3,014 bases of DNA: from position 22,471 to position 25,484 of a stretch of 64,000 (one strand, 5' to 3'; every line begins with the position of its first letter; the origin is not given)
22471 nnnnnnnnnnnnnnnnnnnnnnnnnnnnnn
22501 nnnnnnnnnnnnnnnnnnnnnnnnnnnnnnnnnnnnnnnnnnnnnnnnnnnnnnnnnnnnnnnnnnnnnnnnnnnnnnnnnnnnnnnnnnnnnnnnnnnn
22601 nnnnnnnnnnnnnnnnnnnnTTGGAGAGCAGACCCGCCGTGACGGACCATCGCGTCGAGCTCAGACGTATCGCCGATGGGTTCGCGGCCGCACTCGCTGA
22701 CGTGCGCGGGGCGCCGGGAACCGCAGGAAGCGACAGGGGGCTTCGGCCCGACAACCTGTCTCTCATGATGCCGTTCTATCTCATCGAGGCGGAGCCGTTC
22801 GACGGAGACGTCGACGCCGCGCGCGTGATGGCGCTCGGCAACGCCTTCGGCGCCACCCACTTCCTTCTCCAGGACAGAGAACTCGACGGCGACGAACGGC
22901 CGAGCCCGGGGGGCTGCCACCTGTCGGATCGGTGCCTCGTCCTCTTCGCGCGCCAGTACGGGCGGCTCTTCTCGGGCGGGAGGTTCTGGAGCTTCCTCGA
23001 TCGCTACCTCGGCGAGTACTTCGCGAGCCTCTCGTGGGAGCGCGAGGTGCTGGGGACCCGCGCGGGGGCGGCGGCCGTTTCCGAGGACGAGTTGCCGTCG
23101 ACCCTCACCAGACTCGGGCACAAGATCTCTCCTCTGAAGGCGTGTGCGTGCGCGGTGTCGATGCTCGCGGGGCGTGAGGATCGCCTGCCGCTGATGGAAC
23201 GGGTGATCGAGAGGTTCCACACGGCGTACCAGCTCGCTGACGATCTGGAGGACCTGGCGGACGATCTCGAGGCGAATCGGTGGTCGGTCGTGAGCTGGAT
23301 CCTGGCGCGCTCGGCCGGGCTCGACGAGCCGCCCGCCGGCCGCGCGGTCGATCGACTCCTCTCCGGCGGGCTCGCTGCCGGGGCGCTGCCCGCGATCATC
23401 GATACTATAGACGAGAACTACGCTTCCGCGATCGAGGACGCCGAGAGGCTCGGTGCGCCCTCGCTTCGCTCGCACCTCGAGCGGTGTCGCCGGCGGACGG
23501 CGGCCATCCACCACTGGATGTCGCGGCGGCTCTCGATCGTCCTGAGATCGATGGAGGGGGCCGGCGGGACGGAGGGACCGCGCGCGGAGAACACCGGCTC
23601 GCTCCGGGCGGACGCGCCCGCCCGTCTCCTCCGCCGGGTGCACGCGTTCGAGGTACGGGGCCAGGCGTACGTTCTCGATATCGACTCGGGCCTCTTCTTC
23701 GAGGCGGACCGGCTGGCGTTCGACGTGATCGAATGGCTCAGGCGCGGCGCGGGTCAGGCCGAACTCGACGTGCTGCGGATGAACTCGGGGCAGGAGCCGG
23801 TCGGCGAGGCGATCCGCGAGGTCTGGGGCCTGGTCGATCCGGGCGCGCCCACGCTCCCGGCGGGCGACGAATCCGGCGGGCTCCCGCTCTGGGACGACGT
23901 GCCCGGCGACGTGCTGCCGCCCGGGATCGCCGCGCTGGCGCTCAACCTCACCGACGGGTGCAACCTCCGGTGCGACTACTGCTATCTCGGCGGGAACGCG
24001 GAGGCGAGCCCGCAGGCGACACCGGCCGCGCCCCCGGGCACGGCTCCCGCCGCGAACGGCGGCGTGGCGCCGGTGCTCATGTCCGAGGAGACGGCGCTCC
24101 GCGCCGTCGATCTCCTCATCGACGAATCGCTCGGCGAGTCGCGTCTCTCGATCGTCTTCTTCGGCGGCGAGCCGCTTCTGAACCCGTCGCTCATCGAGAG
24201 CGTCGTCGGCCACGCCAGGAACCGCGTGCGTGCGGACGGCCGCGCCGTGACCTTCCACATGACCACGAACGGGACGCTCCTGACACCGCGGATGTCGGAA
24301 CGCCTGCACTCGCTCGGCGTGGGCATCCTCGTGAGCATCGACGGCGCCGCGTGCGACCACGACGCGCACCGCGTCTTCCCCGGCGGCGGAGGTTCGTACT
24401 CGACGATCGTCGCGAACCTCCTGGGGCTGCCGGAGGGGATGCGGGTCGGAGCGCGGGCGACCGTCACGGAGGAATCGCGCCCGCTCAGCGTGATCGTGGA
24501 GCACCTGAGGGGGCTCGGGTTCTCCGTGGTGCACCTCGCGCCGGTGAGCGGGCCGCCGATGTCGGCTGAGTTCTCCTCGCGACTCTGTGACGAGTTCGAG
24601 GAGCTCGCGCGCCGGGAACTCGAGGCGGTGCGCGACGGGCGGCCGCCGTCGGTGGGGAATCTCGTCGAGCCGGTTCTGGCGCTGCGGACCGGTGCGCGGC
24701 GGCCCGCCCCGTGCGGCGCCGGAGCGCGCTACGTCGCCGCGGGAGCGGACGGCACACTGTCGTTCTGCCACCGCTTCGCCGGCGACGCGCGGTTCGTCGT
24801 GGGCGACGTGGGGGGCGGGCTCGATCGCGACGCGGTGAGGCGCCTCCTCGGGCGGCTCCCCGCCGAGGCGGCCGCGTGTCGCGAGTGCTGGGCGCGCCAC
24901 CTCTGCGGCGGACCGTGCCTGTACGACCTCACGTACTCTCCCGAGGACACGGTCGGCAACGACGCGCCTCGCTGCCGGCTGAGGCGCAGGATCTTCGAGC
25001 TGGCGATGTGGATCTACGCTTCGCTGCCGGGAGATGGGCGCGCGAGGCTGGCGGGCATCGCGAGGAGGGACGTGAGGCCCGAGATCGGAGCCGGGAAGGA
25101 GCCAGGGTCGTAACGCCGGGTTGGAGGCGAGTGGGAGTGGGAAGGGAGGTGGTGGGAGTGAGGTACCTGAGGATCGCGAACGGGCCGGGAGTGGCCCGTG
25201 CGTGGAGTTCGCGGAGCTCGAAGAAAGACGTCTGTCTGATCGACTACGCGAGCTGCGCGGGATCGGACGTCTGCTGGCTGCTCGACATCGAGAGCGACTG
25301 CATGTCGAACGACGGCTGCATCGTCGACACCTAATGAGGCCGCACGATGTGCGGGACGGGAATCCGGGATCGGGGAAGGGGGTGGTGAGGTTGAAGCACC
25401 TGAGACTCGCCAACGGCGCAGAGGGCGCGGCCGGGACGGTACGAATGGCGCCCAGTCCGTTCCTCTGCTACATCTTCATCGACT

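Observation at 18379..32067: The RiPP island appears to be under layered sigma-54 control and carries its own export and immunity-like module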

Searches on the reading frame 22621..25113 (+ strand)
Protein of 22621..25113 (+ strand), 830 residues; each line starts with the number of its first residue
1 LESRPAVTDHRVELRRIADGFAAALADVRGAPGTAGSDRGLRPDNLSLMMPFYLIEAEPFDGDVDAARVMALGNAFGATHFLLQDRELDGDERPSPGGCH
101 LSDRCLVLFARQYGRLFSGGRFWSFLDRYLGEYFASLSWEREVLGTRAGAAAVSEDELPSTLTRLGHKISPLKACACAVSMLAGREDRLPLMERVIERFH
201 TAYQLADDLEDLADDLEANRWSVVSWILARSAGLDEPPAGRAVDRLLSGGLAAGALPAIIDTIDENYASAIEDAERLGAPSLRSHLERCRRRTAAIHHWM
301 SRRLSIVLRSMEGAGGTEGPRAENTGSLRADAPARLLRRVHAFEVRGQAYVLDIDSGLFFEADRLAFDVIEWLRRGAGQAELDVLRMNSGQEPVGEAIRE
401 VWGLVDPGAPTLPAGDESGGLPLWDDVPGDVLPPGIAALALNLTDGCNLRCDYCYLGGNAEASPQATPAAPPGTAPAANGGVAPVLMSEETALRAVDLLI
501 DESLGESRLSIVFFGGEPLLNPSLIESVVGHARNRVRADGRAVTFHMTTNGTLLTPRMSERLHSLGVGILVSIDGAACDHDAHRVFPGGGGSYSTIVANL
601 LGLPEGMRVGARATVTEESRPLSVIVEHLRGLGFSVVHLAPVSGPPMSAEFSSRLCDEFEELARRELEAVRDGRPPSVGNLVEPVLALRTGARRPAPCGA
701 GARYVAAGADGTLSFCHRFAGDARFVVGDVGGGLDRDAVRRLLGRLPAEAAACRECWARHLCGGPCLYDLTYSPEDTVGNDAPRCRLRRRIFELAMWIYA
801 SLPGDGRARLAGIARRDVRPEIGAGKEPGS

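Call 4: search_protein_families(library=pfam, proteins=[window:22621-25113:+], max_evalue=0.01)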
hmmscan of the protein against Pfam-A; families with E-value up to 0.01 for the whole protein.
window:22621-25113:+ (830 aa): 2 families
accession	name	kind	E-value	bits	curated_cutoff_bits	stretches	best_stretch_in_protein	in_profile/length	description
PF04055.27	Radical_SAM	-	8.8e-15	55.7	29.5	1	442-599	2-132/166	Radical SAM superfamily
PF13353.11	Fer4_12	-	7.9e-05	23.4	22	1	444-567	12-111/137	4Fe-4S single cluster domain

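Call 12: search_protein_families(library=ncbifam, proteins=[window:22621-25113:+], max_evalue=0.01)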
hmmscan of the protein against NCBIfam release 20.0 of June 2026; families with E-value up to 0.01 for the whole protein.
window:22621-25113:+ (830 aa): 51 families (the best 25 are shown)
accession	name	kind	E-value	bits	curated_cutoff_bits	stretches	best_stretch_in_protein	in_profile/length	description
TIGR03906.1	quino_hemo_SAM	equivalog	2.3e-71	240.9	453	1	339-799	2-447/467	quinohemoprotein amine dehydrogenase maturation protein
NF047865.1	rSAM_PapB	equivalog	5.1e-68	229.7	340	2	484-767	30-317/330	PapB family radical SAM/SPASM ranthipeptide maturase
TIGR04064.1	rSAM_nif11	equivalog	3.7e-61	207.2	518.7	1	340-810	4-444/459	nif11-like peptide radical SAM maturase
TIGR03974.1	rSAM_six_Cys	equivalog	7e-50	170.2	425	1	340-799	1-449/451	thioether cross-link-forming SCIFF peptide maturase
NF040492.1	not_ScfB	exception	6.1e-41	140.7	855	1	338-796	2-445/450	ScfB-related radical SAM/SPASM orphan maturase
TIGR04068.1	rSAM_ocin_clost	equivalog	2.1e-39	135.7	500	2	436-600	83-229/462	Cys-rich peptide radical SAM maturase CcpM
TIGR04280.1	geopep_mat_rSAM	hypoth_equivalog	5.6e-30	104.7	400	1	486-768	111-394/428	geopeptide radical SAM maturase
NF035951.1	rSAM_RumMC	equivalog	7.4e-27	94.2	720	2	342-607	19-263/510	RumMC family radical SAM sactipeptide maturase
NF038170.1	lachnocin_rSAM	equivalog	5.3e-23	81.6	550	2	487-601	109-221/440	lachnocin radical SAM maturase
TIGR04163.1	rSAM_cobopep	equivalog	9.2e-22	77.4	375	1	507-800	118-420/428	peptide-modifying radical SAM enzyme CbpB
TIGR04148.1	GG_samocin_CFB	equivalog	3.7e-20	72.5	300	1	506-600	76-167/411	radical SAM peptide maturase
TIGR04115.1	rSAM_Cxxx_rpt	equivalog_domain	5.1e-20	72.3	350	1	487-761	30-318/359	radical SAM peptide maturase, CXXX-repeat target family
TIGR04084.1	rSAM_AF0577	subfamily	8.8e-20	70.9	225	1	510-769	45-288/347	TIGR04084 family radical SAM/SPASM domain-containing protein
NF041707.1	rSAM_YhhB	equivalog_domain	2.1e-18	66.4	445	1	441-601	6-150/369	cyclophane-forming radical SAM/SPASM peptide maturase YhhB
TIGR03978.1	rSAM_paired_1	equivalog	3.5e-18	65.6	370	1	486-643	113-271/466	His-Xaa-Ser system radical SAM maturase HxsB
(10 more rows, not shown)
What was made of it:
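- Checked: Maturase: 22621/22639-25113 is a radical SAM/SPASM enzyme (calls 4, 12).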

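Call 14: find_homologous_proteins(query=window:22621-25113:+)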
Query window:22621-25113:+ (830 aa): 47 proteins with E <= 0.001 among 8000 candidates.
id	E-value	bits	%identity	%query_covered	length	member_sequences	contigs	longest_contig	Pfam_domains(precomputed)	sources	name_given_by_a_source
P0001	0.0e+0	1856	100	99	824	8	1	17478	PF04055.28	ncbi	-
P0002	1.7e-255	868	54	98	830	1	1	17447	PF04055.28,PF13353.12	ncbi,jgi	-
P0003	7.3e-245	833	53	97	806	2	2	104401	PF04055.28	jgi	jgi:uncharacterized protein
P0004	7.4e-235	800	51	98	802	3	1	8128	PF04055.28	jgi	jgi:uncharacterized protein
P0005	6.0e-225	767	51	97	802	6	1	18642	PF04055.28,PF13353.12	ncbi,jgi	jgi:uncharacterized protein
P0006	2.2e-224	765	49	99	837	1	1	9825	PF04055.28,PF13353.12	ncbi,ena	-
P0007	1.0e-223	763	51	97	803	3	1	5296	PF04055.28,PF13353.12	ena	-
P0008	1.1e-222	760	51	97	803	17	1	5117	PF04055.28,PF13353.12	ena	-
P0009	1.2e-222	760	51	97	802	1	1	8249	PF04055.28,PF13353.12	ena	-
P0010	1.4e-222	759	51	97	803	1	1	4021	PF04055.28,PF13353.12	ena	-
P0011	4.8e-222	757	51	97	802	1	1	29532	PF04055.28,PF13353.12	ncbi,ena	-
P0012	5.0e-222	757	52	96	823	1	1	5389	PF04055.28,PF13353.12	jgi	-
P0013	6.5e-221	754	50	95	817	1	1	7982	PF04055.28,PF13353.12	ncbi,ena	-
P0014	8.9e-220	750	50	96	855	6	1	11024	PF04055.28,PF13353.12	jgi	jgi:uncharacterized protein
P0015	1.8e-218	746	49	98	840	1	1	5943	PF04055.28,PF13353.12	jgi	jgi:uncharacterized protein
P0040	1.9e-175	603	44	94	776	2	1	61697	PF04055.28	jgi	-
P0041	1.6e-172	594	46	95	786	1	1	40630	PF04055.28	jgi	jgi:uncharacterized protein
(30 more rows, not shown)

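Call 16: find_related_loci(query=A1, collection=genome_contigs, flank=10000)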
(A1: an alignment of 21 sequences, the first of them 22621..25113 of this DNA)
Query A1 (830 aa) in genome_contigs; peptide patterns used: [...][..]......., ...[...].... (x = any residue, [..] = any of these).
600 stretches matched a pattern (row limit reached: there are more); 468 encode a relative of the query (tblastn E <= 1e-3); the best 80 are kept; 80 distinct loci.
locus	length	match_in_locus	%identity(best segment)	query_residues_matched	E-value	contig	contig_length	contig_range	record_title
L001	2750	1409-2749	44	32-512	7e-92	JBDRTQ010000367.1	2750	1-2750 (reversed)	MAG: Candidatus Eisenbacteria bacterium isolate MEGAHIT-group-3.92 k141_754551, whole genome shotgun sequence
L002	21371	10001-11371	32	338-811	8e-57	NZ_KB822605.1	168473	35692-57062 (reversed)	Pseudomonas thermotolerans DSM 14292 H165DRAFT_scaffold00007.7, whole genome shotgun sequence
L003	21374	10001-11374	31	338-811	8e-56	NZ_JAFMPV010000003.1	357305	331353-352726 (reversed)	Pseudomonas sp. NFX15 NFX15_3, whole genome shotgun sequence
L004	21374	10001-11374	31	338-811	2e-55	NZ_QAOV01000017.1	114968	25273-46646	Pseudomonas sp. GV085 Ga0189755_117, whole genome shotgun sequence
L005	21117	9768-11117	31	338-802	2e-55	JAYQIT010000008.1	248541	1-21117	MAG: Luminiphilus sp. isolate SD4487_NP_metabat_bins_2.tsv.671 contig_41555_pilon, whole genome shotgun sequence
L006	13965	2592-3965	31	338-811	2e-55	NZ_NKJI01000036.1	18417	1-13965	Pseudomonas sp. ERMR1:02 unitig_40, whole genome shotgun sequence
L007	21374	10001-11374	31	338-811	5e-55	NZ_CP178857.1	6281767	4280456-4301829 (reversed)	Pseudomonas monachiensis strain PLb12A chromosome, complete genome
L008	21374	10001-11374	31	338-811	8e-55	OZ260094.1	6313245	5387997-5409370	MAG: Pseudomonadaceae bacterium isolate CRY1-mx-bin01 genome assembly, chromosome: 1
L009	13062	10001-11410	32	321-802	9e-55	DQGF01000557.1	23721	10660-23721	MAG TPA_asm: Pseudomonas sp. isolate UBA8181 contig_330, whole genome shotgun sequence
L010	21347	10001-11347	31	338-802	8e-55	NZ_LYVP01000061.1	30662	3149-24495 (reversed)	Pseudomonas sp. KK4 contig00061, whole genome shotgun sequence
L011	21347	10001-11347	32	338-802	7e-55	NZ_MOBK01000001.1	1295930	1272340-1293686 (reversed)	Pseudomonas brassicacearum strain 38D7 38D7_contig_1, whole genome shotgun sequence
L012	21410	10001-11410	31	321-802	3e-54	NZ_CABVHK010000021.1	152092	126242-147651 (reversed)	Pseudomonas fluorescens isolate PS662, whole genome shotgun sequence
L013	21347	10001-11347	32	338-802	2e-54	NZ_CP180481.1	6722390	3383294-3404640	Pseudomonas lyxosi strain LB3P38 chromosome, complete genome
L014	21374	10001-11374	31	338-811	3e-54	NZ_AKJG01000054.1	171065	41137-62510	Pseudomonas sp. GM74 PMI34_contig60.60, whole genome shotgun sequence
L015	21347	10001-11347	31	338-802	4e-54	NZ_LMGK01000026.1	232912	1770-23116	Pseudomonas sp. Root562 contig_9, whole genome shotgun sequence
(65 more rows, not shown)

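Call 17: find_related_loci(query=A1, collection=metagenome_contigs, flank=10000)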
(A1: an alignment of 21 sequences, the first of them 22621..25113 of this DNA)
Query A1 (830 aa) in metagenome_contigs; peptide patterns used: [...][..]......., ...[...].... (x = any residue, [..] = any of these).
600 stretches matched a pattern (row limit reached: there are more); 418 encode a relative of the query (tblastn E <= 1e-3); the best 80 are kept; 80 distinct loci.
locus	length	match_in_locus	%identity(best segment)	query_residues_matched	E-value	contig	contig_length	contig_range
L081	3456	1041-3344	49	11-805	0e+0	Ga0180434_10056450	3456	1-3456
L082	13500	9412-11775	45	11-829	7e-177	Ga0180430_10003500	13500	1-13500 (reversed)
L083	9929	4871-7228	48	1-810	3e-176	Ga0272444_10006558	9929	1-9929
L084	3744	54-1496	53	340-829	2e-145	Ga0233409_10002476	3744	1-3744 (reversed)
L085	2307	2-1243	45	358-807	6e-105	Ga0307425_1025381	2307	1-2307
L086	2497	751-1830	34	433-802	3e-58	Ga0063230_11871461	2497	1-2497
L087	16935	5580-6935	29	338-802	7e-56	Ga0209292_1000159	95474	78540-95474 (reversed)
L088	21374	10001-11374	32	338-811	3e-55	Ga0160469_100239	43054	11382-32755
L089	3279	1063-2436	31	338-811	3e-55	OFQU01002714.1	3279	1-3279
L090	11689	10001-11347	32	338-802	7e-54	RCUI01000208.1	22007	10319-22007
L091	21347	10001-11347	30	338-802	2e-53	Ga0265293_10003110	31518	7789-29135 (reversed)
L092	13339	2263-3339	32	430-802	1e-53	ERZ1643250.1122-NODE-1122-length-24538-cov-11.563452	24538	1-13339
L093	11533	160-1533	31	338-811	2e-53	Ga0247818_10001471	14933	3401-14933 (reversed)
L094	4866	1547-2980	31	314-802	7e-53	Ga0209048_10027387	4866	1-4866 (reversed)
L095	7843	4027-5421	30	323-802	2e-52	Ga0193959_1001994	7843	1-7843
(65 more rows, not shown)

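Call 18: find_encoding_contigs(protein=P0003, flank=10000, max_places=2)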
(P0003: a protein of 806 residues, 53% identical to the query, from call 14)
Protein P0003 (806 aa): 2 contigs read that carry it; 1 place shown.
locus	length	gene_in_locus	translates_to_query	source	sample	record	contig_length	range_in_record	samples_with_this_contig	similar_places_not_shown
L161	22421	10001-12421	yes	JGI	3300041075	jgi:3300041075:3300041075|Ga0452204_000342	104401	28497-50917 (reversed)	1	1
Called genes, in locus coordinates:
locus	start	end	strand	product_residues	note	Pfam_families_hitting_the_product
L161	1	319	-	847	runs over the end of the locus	PF01343:Peptidase_S49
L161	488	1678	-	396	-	PF01103:Omp85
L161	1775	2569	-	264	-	-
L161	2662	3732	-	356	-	PF21016:RlmN_N, PF04055:Radical_SAM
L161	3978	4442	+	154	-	PF01022:HTH_5, PF01978:TrmB (weak), PF12802:MarR_2 (weak), PF12840:HTH_20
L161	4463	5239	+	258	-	PF02633:Creatininase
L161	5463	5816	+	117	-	-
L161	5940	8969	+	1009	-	PF00515:TPR_1 (faint), PF07719:TPR_2 (faint), PF13424:TPR_12, PF17874:TPR_MalT, PF00158:Sigma54_activat, PF14532:Sigma54_activ_2, PF25601:AAA_lid_14, PF02954:HTH_8, +7 more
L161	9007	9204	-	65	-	-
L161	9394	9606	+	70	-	-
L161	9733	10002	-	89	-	-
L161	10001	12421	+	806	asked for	PF04055:Radical_SAM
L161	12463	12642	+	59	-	-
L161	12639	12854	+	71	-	-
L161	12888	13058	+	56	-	-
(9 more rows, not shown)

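Call 19: find_encoding_contigs(protein=P0040, flank=10000, max_places=2)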
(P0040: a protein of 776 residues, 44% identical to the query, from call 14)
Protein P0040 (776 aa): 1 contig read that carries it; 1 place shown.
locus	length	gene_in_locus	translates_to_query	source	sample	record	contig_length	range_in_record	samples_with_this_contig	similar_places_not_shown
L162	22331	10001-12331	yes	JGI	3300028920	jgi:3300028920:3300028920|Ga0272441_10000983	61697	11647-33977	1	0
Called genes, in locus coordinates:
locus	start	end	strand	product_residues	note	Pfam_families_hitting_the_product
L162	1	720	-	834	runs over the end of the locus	PF01343:Peptidase_S49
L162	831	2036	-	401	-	PF01103:Omp85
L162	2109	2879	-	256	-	-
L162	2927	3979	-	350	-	PF21016:RlmN_N, PF04055:Radical_SAM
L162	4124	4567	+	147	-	PF01022:HTH_5, PF12802:MarR_2 (weak), PF12840:HTH_20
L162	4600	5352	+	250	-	PF02633:Creatininase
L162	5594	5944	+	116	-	-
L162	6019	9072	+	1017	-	PF00515:TPR_1 (faint), PF13424:TPR_12, PF17874:TPR_MalT, PF13424:TPR_12, PF00158:Sigma54_activat, PF14532:Sigma54_activ_2, PF25601:AAA_lid_14, PF02954:HTH_8, +5 more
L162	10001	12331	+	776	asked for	PF04055:Radical_SAM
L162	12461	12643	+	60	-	-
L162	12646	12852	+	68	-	-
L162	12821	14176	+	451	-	PF13360:PQQ_2 (faint), PF01839:FG-GAP (faint), PF13517:FG-GAP_3 (faint), PF13570:Beta-prop_ACSF4 (faint)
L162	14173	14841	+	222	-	PF13191:AAA_16 (weak), PF00005:ABC_tran, PF13555:AAA_29 (weak), PF13304:AAA_21 (weak)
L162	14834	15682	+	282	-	-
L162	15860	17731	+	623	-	PF00989:PAS, PF08448:PAS_4 (weak), PF13426:PAS_9 (weak), PF00512:HisKA, PF02518:HATPase_c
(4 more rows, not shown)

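Call 20: find_encoding_contigs(protein=P0041, flank=10000, max_places=2)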
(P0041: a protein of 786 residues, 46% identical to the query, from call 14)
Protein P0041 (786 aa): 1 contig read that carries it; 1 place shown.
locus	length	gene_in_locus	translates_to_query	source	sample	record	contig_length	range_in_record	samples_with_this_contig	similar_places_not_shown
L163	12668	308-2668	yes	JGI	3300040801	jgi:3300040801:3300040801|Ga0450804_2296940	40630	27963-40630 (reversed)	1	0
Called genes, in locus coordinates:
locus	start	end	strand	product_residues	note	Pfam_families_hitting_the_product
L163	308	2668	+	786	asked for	PF04055:Radical_SAM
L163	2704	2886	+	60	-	-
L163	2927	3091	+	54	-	-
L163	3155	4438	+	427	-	PF13360:PQQ_2 (faint), PF13570:Beta-prop_ACSF4 (faint)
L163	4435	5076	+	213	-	PF00005:ABC_tran, PF13304:AAA_21 (faint)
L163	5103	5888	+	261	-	PF01061:ABC2_membrane, PF12698:ABC2_membrane_3 (weak)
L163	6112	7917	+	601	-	PF00989:PAS, PF08448:PAS_4, PF13426:PAS_9 (weak), PF00512:HisKA, PF02518:HATPase_c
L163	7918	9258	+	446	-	PF00072:Response_reg, PF00158:Sigma54_activat, PF14532:Sigma54_activ_2, PF00004:AAA, PF07724:AAA_2 (weak), PF07728:AAA_5, PF25601:AAA_lid_14, PF02954:HTH_8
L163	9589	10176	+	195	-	PF13801:Metal_resist, PF07813:LTXXQ (weak)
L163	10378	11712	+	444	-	PF25917:BSH_RND, PF25973:BSH_CzcB, PF25876:HH_MFP_RND, PF25893:HH_CzcB (weak), PF25954:Beta-barrel_RND_2, PF25990:Beta-barrel_YknX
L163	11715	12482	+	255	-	PF00005:ABC_tran, PF13304:AAA_21 (faint)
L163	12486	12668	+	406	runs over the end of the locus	PF12704:MacB_PCD, PF02687:FtsX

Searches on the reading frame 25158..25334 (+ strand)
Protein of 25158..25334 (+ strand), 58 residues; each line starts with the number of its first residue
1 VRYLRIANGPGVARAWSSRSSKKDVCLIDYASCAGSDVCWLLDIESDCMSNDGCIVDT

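Call 12: search_protein_families(library=ncbifam, proteins=[window:25158-25334:+], max_evalue=0.01)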
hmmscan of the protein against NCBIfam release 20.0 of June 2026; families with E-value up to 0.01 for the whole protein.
window:25158-25334:+ (58 aa): 0 families

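Call 59: search_protein_families(library=pfam, proteins=[window:25158-25334:+], max_evalue=1)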
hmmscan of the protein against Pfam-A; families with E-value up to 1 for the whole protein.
window:25158-25334:+ (58 aa): 0 families
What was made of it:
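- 25158..25334 (+): Precursor peptide, type A: leader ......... and a core with 5 Cys, each followed by Asp at +3 to +4. No NCBIfam or Pfam match (calls 12, 59).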
